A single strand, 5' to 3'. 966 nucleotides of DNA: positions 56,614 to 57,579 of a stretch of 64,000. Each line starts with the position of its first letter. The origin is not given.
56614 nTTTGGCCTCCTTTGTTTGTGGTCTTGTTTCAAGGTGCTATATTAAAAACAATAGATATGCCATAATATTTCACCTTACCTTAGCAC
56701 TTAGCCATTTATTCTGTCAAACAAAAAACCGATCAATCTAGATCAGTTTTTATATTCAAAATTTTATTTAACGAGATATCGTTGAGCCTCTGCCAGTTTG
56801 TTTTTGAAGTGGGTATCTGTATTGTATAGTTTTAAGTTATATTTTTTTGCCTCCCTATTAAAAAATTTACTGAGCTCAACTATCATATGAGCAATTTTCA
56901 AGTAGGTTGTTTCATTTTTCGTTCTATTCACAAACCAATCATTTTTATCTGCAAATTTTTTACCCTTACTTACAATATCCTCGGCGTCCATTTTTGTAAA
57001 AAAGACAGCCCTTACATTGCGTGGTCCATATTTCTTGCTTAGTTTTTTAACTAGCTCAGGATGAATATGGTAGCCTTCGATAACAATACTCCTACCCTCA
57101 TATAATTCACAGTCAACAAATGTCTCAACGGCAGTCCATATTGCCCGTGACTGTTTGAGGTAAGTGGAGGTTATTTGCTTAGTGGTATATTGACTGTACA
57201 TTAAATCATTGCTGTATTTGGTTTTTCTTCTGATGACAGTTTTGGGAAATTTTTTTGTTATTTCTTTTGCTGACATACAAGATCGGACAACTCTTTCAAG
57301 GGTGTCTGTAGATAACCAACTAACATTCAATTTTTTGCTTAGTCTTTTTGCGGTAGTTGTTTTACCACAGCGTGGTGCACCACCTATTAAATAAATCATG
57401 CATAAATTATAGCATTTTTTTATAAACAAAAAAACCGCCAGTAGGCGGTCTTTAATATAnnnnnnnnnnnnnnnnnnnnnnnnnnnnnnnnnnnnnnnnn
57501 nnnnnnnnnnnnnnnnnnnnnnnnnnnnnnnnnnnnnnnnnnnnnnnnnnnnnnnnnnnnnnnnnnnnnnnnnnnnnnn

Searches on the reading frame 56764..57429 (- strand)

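Call 3: search_protein_families(library=pfam, proteins=[window:56764-57429:-], max_evalue=0.1)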
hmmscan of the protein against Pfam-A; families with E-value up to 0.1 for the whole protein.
window:56764-57429:- (221 aa): 16 families
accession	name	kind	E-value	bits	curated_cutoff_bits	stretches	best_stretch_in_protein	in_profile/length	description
PF13238.12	AAA_18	-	2.2e-05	25.4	29.4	1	14-68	2-53/128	AAA domain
PF13671.12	AAA_33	-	0.00024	21.8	27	1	14-119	3-77/143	AAA domain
PF01202.28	SKI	-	0.001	19.6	22.1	1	21-60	3-41/159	Shikimate kinase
PF13189.12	Cytidylate_kin2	-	0.0027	18.4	28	1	15-94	4-76/176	Cytidylate kinase-like family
PF13521.12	AAA_28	-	0.0029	18.3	27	1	14-52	3-40/164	AAA domain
PF17213.9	Hydin_ADK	-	0.0029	18.2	27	1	14-44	3-33/196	Hydin Adenylate kinase-like domain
PF03215.21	Rad17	-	0.0034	17.8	23.8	1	12-37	47-72/186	Rad17 P-loop domain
PF06414.18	Zeta_toxin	-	0.0067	16.3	22.3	0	12-48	18-58/199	Zeta toxin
PF00004.35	AAA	-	0.012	16.4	21.2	1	14-47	2-35/131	ATPase family associated with various cellular activities (AAA)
PF00910.28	RNA_helicase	-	0.014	16.4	21.5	0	15-44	3-27/105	RNA helicase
PF13401.12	AAA_22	-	0.014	16.1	27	1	11-71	6-64/130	AAA domain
PF13207.12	AAA_17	-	0.014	16.1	27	1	17-43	2-28/136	AAA domain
PF13173.12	AAA_14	-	0.015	15.7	27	1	12-46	4-42/129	AAA domain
PF00406.28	ADK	-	0.018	15.6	26.8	1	17-48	3-34/151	Adenylate kinase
PF07728.20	AAA_5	-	0.072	13.5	22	0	14-61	3-46/139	AAA domain (dynein-related subfamily)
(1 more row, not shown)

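Call 24: search_protein_families(library=phrogs, proteins=[window:56764-57429:-], max_evalue=0.01)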
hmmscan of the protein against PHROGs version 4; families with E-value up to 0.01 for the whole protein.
window:56764-57429:- (221 aa): 3 families
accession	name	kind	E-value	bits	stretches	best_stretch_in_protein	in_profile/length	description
phrog_168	-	DNA, RNA and nucleotide metabolism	0.0015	19.2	1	2-42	36-74/314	clamp loader of DNA polymerase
phrog_2107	-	other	0.0034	18.1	1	11-49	4-42/201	thymidylate kinase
phrog_505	-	other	0.007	16.8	0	12-95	4-89/295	polynucleotide kinase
